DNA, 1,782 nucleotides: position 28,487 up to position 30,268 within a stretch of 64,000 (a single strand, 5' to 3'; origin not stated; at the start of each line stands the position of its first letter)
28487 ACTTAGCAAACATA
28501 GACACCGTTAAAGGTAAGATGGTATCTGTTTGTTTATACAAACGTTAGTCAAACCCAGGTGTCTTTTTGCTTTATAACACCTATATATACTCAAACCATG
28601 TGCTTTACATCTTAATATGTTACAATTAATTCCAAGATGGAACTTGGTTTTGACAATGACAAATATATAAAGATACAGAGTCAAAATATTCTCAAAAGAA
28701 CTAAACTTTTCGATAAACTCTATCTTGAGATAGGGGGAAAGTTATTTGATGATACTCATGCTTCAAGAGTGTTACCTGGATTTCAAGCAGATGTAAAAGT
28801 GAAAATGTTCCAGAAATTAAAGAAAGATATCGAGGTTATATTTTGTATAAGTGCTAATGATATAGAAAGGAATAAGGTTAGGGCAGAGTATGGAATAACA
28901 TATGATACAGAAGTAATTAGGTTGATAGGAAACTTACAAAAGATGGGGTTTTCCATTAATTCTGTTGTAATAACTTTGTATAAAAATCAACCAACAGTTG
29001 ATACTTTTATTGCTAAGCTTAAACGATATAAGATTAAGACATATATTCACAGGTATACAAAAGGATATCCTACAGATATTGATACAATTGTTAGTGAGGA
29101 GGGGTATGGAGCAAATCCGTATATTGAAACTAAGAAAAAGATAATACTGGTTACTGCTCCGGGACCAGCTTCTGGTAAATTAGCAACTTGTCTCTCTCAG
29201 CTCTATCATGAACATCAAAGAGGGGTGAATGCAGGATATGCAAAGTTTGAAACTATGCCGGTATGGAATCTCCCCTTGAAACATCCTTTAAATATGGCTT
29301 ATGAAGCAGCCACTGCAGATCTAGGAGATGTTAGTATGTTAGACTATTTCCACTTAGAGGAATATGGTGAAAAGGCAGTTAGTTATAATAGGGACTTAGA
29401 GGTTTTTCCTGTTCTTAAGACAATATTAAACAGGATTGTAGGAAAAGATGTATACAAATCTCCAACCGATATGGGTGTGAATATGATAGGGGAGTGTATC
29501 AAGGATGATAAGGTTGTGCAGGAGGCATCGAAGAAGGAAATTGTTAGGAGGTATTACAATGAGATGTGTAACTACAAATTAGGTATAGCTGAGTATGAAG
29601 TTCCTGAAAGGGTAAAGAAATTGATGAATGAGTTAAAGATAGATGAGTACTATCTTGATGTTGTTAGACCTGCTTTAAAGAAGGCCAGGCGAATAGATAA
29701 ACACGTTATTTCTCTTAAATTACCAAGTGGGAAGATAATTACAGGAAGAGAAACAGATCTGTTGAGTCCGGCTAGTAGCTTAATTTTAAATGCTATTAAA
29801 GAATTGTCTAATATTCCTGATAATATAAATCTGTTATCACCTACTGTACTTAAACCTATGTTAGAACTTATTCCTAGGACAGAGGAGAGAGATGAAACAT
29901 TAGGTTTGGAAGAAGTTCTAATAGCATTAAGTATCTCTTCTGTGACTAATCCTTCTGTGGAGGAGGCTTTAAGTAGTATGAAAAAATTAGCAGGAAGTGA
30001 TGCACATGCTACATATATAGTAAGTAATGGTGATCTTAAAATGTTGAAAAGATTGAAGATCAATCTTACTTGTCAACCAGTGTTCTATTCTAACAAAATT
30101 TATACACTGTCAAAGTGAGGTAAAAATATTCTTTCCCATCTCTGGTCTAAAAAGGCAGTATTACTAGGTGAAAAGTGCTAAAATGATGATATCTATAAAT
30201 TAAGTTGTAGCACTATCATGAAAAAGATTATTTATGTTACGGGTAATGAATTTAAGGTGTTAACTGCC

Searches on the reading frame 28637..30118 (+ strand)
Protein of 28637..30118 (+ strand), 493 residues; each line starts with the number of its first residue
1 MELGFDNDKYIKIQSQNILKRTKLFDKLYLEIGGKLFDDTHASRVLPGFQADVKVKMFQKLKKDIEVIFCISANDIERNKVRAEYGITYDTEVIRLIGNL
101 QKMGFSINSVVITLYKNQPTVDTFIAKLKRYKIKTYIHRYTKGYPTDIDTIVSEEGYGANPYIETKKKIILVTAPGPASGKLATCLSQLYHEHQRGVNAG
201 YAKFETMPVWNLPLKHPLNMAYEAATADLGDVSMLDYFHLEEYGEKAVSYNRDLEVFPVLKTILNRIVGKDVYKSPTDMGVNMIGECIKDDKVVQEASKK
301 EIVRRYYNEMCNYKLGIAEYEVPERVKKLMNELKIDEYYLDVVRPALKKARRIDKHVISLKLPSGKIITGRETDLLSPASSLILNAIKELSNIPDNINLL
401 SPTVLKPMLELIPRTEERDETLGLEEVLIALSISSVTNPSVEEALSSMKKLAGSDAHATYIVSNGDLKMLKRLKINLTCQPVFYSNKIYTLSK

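Call 78: search_protein_families(library=pfam, proteins=[window:28637-30118:+], max_evalue=0.00001)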
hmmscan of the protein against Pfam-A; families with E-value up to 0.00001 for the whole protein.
window:28637-30118:+ (493 aa): 2 families
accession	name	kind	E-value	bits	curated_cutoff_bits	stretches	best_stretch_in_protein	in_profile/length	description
PF08903.17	DUF1846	-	2.2e-160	533.4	27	1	4-333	2-332/333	Domain of unknown function DUF1846, N-terminal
PF20921.3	DUF1846_C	-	9e-44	149.3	27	1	341-489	4-153/153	Domain of unknown function DUF1846, C-terminal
